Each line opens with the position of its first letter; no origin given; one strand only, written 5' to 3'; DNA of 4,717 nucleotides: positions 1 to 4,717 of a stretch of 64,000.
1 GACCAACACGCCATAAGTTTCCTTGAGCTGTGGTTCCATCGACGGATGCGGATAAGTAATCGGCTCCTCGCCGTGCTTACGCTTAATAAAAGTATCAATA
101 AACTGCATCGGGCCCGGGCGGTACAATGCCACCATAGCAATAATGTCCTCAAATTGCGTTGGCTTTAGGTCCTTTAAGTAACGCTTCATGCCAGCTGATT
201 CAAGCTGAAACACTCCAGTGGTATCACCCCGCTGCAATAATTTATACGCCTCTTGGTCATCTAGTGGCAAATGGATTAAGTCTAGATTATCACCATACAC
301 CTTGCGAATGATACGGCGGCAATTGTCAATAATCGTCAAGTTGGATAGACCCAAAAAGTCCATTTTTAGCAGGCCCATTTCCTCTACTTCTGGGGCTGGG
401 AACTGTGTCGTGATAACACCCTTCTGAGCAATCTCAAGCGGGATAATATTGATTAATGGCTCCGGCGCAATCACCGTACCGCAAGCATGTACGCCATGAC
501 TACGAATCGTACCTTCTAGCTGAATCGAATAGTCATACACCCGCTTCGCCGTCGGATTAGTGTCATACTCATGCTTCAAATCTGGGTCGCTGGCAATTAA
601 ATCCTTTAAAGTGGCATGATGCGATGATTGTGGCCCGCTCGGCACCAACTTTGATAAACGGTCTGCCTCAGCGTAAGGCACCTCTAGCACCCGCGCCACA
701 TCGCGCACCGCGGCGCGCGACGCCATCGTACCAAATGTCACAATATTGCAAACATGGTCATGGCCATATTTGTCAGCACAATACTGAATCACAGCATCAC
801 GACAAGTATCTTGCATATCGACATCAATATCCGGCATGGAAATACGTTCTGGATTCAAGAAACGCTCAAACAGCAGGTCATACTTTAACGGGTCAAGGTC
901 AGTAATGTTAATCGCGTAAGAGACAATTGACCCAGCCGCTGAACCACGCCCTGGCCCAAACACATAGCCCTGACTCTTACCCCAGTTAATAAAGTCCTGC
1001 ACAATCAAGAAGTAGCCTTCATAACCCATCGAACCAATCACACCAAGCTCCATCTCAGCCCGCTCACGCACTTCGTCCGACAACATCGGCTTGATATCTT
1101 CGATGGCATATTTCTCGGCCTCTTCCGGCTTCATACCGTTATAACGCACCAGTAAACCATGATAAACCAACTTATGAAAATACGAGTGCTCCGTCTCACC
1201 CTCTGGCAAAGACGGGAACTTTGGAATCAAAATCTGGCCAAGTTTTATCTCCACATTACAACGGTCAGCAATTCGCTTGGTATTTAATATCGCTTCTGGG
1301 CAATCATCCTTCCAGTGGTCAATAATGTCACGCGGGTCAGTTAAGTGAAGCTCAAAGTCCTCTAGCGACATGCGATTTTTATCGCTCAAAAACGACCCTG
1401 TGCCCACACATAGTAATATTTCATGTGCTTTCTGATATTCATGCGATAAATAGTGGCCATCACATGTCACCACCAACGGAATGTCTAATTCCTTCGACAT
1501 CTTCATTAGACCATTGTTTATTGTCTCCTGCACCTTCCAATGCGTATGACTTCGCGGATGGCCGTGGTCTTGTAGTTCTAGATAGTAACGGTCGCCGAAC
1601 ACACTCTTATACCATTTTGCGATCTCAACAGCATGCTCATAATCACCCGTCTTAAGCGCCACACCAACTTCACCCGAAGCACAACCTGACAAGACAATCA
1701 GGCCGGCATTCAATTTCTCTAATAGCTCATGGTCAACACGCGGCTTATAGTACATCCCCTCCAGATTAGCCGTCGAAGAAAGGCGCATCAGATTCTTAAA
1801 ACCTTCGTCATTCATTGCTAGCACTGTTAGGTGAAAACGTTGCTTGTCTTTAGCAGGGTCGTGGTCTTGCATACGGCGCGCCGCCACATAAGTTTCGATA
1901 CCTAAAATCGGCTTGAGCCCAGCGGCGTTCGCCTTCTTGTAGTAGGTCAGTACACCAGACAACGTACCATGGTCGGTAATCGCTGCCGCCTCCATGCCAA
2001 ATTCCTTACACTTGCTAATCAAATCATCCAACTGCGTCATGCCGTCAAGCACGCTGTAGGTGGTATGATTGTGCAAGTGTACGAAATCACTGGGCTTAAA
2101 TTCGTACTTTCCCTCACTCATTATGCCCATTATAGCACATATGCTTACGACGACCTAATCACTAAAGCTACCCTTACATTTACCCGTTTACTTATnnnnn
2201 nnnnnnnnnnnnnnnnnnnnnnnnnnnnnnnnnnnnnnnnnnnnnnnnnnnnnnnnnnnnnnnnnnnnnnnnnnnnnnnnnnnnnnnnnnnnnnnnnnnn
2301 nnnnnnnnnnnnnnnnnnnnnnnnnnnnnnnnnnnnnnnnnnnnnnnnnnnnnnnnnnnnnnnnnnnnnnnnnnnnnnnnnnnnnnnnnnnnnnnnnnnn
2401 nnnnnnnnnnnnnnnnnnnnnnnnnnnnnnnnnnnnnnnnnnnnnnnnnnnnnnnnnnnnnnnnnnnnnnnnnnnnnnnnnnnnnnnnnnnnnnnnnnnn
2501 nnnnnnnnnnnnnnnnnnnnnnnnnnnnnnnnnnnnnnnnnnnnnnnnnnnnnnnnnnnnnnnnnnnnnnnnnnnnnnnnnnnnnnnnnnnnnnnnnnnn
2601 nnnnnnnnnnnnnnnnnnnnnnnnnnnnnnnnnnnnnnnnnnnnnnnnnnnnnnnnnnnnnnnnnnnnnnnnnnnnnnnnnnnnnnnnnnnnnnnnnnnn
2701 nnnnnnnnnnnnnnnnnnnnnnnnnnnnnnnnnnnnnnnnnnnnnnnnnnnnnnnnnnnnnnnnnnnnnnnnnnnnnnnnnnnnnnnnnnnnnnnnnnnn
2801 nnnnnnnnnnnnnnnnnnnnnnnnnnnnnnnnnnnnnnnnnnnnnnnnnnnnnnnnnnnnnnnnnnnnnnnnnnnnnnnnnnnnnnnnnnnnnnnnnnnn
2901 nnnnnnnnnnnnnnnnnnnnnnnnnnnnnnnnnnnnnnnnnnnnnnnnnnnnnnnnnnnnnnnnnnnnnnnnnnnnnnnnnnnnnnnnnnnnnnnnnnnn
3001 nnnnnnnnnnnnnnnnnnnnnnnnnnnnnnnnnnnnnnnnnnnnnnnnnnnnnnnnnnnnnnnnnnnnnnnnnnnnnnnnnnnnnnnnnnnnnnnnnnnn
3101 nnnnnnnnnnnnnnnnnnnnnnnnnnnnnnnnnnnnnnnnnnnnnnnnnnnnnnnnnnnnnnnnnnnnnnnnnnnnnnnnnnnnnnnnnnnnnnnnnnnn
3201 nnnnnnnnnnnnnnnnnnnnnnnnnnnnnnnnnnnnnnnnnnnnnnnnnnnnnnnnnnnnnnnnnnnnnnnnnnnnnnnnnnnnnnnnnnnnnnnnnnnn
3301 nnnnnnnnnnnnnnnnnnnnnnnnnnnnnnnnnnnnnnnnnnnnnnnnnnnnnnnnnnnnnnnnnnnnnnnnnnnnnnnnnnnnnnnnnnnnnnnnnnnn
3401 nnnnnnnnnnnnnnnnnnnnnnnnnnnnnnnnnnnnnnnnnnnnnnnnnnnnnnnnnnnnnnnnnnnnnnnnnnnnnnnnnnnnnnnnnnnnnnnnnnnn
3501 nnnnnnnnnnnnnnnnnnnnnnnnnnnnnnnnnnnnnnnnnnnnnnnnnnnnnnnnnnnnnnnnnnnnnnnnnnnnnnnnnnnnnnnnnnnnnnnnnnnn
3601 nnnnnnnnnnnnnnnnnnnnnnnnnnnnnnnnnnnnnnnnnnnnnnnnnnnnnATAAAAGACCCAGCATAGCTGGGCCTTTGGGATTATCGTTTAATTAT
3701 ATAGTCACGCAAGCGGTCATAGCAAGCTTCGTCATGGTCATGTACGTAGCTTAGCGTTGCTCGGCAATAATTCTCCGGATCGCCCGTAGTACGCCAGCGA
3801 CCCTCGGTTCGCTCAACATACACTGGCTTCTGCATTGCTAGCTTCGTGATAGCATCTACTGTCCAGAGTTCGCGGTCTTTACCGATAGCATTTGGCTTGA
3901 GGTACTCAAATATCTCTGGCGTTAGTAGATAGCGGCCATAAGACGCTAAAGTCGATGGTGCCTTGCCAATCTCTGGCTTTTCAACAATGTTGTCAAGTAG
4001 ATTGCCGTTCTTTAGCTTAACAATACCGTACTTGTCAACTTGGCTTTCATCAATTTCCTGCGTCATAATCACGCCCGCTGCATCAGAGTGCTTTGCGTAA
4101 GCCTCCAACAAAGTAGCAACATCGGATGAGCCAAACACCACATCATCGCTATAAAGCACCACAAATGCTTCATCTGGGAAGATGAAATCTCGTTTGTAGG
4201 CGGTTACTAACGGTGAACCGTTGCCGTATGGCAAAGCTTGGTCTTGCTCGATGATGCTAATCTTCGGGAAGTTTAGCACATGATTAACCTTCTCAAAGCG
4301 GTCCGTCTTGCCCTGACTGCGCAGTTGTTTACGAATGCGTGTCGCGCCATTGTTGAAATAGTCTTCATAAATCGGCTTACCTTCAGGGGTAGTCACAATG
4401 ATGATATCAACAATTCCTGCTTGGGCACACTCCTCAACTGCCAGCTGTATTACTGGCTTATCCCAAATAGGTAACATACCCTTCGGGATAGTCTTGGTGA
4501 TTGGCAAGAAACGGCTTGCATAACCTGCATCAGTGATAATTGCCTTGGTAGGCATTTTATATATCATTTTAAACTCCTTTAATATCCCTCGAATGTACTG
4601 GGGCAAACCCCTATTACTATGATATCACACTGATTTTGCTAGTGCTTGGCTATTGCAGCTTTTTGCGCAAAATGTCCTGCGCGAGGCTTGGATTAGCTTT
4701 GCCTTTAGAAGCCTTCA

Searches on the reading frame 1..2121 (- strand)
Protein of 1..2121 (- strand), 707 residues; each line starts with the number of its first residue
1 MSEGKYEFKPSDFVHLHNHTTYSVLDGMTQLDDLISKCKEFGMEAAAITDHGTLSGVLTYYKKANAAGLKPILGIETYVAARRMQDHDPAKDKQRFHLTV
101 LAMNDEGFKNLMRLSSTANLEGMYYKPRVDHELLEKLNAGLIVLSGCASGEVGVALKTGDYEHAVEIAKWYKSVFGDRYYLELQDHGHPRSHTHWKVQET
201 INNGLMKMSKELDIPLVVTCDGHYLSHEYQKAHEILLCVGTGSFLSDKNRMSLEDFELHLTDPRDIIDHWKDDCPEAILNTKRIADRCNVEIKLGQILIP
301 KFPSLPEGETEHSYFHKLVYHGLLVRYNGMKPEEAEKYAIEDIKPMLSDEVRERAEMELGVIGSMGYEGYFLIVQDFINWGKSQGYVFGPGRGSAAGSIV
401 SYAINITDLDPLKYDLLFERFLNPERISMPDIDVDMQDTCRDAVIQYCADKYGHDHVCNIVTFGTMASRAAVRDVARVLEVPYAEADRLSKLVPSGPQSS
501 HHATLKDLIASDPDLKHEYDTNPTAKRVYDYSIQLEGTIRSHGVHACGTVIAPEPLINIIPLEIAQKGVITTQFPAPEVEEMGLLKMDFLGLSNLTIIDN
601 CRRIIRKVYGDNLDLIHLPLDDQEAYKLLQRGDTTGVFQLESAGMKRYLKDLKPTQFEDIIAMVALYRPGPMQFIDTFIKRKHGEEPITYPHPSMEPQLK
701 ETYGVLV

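Call 35: search_protein_families(library=ncbifam, proteins=[window:1-2121:-], max_evalue=0.00001)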
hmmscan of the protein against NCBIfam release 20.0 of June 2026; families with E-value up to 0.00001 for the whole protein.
window:1-2121:- (707 aa): 13 families
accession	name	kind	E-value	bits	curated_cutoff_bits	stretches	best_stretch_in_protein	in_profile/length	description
NF005298.0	PRK06826.1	equivalog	2e-265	883.5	1260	1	11-707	3-669/1151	DNA polymerase III subunit alpha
NF004226.0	PRK05673.1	equivalog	1.8e-262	873.9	1002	1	11-707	4-678/1146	DNA polymerase III subunit alpha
TIGR00594.1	polc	superfamily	2.2e-258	860.3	434.35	1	13-707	1-676/1022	DNA polymerase III subunit alpha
NF005617.0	PRK07374.1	equivalog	9.6e-205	682.8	1653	1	12-707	2-688/1170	DNA polymerase III subunit alpha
NF005377.0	PRK06920.1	equivalog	9e-189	629.7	1806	1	12-707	2-655/1108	DNA polymerase III subunit alpha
NF007079.0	PRK09532.1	equivalog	1.9e-186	621.9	1525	1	13-707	3-705/876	DNA polymerase III subunit alpha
NF005516.0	PRK07135.1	equivalog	1.3e-129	434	1084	2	269-707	186-607/974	DNA polymerase III DnaE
NF005582.0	PRK07279.1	equivalog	8.8e-128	427.9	1279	2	223-706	157-608/1033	DNA polymerase III subunit alpha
NF004225.0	PRK05672.1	subfamily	1.3e-125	420.8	939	1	12-705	5-662/1047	error-prone DNA polymerase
NF004550.0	PRK05898.1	equivalog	1e-121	407.9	1182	2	283-707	200-603/971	DNA polymerase III subunit alpha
NF001688.0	PRK00448.1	equivalog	5.4e-46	156.8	873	2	84-413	603-914/1445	PolC-type DNA polymerase III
TIGR01405.1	polC_Gram_pos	equivalog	5e-40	137.1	1043.45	2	85-413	370-679/1211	DNA polymerase III subunit alpha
NF041577.1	nside_bi_sphtase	equivalog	2.2e-06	27.1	400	1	14-82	4-70/276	3',5'-nucleoside bisphosphate phosphatase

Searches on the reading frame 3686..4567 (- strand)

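Call 51: search_protein_families(library=pfam, proteins=[window:3686-4567:-], max_evalue=0.0001)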
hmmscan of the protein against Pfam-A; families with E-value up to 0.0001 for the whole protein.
window:3686-4567:- (293 aa): 2 families
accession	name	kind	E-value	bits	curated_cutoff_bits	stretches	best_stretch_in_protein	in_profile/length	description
PF00483.29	NTP_transferase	-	1e-28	101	21.2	1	8-273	1-241/245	Nucleotidyl transferase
PF12804.13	NTP_transf_3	-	1.8e-06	28.7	27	1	10-170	2-124/160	MobA-like NTP transferase domain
